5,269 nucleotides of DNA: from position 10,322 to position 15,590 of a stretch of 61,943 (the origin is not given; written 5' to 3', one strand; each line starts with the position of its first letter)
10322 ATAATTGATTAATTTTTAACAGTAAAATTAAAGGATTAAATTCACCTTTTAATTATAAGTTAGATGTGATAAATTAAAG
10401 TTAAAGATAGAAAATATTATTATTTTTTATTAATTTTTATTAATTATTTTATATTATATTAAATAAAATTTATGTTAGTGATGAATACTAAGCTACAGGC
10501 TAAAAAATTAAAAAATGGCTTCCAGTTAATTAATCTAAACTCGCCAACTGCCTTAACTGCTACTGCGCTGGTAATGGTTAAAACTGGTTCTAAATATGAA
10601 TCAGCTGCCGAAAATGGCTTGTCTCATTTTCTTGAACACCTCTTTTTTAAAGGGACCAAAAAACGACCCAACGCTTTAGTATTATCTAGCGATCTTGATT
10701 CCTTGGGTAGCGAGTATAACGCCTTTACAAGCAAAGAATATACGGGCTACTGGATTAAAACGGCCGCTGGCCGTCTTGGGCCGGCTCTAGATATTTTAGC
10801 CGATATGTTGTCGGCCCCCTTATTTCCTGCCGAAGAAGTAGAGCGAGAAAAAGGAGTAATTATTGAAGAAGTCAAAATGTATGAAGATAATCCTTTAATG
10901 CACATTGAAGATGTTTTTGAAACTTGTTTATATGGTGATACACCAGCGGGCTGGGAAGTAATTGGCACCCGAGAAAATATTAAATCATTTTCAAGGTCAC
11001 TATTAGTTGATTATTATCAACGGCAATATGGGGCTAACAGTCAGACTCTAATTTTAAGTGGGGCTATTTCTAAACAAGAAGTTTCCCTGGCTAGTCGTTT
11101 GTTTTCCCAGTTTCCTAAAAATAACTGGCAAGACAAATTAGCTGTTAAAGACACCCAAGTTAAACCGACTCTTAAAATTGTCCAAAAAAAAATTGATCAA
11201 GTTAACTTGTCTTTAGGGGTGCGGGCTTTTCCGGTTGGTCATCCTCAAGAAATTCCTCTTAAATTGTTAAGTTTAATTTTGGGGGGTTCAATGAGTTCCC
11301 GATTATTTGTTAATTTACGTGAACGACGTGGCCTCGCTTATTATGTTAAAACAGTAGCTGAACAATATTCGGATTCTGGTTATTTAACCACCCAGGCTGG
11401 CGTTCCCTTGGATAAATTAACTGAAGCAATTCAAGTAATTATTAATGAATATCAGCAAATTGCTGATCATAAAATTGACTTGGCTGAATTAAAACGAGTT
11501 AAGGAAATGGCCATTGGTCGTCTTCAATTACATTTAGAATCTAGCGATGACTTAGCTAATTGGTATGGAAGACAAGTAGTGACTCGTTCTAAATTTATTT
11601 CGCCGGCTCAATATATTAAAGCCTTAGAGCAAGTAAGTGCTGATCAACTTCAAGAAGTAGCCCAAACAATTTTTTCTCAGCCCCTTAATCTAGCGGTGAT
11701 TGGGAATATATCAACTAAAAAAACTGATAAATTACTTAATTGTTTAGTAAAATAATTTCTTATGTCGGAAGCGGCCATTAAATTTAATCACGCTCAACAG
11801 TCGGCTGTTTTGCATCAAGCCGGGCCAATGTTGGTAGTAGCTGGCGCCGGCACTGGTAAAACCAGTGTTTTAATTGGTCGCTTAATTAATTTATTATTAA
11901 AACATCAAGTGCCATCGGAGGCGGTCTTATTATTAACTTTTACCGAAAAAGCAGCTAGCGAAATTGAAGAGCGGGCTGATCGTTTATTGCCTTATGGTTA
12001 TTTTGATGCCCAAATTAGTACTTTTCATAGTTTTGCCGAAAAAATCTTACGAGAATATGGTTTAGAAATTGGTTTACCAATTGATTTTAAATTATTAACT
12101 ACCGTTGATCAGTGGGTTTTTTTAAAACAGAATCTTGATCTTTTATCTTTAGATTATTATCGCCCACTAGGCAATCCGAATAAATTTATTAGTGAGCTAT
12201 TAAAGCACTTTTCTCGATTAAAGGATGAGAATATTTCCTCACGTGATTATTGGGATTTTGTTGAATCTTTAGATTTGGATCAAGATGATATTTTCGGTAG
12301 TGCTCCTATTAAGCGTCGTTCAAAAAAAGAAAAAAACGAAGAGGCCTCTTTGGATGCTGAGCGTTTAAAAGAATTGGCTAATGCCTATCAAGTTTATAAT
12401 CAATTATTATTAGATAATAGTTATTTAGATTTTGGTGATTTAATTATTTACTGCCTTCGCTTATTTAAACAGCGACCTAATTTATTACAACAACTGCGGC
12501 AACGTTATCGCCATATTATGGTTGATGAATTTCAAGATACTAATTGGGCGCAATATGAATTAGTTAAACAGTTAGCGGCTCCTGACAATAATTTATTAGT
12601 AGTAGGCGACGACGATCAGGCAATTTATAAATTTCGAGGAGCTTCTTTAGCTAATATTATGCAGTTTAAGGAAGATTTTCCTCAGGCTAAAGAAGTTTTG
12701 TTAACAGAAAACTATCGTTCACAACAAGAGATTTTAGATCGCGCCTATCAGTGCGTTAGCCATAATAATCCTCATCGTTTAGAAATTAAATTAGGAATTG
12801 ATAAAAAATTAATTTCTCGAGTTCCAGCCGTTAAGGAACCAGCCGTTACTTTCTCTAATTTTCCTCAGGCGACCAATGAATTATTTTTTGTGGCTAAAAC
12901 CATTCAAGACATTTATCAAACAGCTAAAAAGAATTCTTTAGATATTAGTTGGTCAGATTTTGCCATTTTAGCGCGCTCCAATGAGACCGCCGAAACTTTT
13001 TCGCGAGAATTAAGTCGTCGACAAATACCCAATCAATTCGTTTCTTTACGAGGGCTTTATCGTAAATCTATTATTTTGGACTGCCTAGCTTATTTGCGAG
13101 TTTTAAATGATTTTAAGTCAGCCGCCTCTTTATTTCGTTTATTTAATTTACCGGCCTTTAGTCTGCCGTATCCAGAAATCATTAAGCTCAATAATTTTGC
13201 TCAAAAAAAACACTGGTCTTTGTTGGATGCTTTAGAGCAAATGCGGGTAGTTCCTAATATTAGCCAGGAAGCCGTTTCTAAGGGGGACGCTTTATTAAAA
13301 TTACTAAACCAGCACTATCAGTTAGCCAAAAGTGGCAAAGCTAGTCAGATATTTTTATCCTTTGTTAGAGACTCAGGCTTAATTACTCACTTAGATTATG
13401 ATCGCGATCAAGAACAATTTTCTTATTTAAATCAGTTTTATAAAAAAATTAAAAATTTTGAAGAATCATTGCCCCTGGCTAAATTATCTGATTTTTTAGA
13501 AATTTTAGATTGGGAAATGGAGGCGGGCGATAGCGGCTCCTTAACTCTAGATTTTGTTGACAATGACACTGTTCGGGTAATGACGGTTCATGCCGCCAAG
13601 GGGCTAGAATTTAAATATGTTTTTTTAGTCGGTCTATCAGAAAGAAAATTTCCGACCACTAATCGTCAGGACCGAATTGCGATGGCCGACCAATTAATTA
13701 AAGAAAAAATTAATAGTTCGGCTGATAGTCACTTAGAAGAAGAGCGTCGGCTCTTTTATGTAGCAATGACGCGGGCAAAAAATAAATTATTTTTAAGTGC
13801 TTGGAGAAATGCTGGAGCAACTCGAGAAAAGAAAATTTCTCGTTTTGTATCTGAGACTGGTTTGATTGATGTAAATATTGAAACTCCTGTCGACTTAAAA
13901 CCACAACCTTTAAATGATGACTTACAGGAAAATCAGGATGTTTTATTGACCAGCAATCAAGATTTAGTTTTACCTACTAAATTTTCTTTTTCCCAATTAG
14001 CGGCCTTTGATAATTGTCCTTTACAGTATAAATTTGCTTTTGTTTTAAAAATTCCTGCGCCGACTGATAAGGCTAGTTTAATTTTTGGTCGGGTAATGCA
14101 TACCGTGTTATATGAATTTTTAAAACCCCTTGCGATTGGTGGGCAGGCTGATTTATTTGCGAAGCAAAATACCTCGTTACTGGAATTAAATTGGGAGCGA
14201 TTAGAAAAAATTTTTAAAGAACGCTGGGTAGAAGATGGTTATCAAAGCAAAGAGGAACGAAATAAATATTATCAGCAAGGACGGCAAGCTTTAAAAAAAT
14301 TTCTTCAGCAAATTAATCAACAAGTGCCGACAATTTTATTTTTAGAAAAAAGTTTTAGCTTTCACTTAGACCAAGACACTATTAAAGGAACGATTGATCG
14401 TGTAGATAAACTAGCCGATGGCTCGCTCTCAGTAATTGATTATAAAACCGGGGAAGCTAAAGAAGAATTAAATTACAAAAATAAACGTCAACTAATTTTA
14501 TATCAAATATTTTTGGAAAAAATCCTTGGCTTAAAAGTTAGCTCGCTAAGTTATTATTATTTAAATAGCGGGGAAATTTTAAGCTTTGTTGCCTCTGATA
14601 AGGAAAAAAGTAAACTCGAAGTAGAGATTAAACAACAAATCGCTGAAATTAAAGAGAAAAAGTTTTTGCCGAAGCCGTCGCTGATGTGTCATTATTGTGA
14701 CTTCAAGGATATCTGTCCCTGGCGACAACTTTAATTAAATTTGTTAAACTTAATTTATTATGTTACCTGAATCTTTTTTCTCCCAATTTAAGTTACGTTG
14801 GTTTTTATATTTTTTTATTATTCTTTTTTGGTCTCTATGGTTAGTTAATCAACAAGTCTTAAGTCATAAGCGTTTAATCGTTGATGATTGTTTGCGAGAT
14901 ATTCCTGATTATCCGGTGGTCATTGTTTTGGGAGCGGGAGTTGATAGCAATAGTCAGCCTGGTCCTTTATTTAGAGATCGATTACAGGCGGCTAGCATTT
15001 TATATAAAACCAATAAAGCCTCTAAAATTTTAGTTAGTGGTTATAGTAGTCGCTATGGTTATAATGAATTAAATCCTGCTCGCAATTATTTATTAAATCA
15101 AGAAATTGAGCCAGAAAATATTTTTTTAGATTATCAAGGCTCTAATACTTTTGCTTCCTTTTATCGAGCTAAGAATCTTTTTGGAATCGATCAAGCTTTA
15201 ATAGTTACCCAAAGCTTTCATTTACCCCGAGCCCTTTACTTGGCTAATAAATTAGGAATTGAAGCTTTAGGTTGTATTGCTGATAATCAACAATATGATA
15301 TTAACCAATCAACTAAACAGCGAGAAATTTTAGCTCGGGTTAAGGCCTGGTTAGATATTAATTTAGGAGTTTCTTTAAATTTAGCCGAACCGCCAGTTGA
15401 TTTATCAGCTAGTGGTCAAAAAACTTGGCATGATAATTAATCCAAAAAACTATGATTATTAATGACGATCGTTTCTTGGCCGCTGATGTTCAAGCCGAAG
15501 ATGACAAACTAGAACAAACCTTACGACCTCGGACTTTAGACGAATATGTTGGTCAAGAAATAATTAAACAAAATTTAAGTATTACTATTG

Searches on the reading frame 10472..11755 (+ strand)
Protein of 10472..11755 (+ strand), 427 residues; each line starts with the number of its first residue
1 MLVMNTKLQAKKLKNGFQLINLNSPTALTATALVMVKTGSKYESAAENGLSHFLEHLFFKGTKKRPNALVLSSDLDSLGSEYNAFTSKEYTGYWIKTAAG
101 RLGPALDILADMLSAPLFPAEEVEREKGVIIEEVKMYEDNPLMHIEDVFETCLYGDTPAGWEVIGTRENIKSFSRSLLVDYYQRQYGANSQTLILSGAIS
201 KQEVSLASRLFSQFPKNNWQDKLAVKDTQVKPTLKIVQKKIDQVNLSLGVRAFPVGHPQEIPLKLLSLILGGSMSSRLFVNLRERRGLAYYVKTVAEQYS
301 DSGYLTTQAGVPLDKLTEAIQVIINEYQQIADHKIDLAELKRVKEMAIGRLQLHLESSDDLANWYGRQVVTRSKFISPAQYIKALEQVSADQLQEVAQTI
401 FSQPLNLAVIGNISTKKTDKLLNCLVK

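Call 11: search_protein_families(library=pfam, proteins=[window:10472-11755:+], max_evalue=0.01)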
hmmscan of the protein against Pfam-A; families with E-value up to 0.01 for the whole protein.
window:10472-11755:+ (427 aa): 2 families
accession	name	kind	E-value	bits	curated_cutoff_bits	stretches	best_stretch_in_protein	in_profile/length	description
PF00675.25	Peptidase_M16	-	1.1e-33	116.6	22.3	1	23-166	6-148/149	Insulinase (Peptidase family M16)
PF05193.26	Peptidase_M16_C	-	9.5e-31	107.5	23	1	173-345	2-179/181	Peptidase M16 inactive domain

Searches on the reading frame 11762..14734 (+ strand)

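Call 11: search_protein_families(library=pfam, proteins=[window:11762-14734:+], max_evalue=0.01)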
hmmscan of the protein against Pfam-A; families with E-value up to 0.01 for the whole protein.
window:11762-14734:+ (990 aa): 8 families
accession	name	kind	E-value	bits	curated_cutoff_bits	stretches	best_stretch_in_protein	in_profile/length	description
PF00580.27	UvrD-helicase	-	1.7e-73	248.1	23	1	9-307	2-271/271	UvrD/REP helicase N-terminal domain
PF13361.12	UvrD_C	-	5.3e-48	164.7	25.6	1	314-681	3-348/350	UvrD-like helicase C-terminal domain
PF12705.13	PDDEXK_1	-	2.3e-34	119.9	22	1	741-986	2-247/247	PD-(D/E)XK nuclease superfamily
PF13245.12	AAA_19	-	6.9e-24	85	25.1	1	12-292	1-134/134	AAA domain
PF13538.12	UvrD_C_2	-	2.2e-12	47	27.4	2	652-678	25-51/52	UvrD-like helicase C-terminal domain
PF13604.12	AAA_30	-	4.5e-08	33.5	27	0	177-338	49-174/191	AAA domain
PF01443.25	Viral_helicase1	-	6.9e-05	23.2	21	0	657-677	204-225/228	Viral superfamily 1 RNA helicase core domain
PF13087.12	AAA_12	-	0.0077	16.3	27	0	600-678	135-190/195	AAA domain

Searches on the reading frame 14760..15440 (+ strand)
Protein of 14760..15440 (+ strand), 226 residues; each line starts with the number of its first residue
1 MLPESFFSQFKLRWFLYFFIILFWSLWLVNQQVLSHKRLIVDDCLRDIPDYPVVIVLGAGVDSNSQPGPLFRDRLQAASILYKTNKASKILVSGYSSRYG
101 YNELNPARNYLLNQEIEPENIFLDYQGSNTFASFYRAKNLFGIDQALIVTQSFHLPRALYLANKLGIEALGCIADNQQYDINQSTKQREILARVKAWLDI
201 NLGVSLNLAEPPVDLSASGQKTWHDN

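Call 11: search_protein_families(library=pfam, proteins=[window:14760-15440:+], max_evalue=0.01)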
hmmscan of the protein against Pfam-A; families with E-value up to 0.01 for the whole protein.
window:14760-15440:+ (226 aa): 1 family
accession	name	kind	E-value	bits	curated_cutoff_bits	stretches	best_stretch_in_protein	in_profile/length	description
PF02698.23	DUF218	-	2.1e-21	76.7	27.6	1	53-169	2-105/133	DUF218 domain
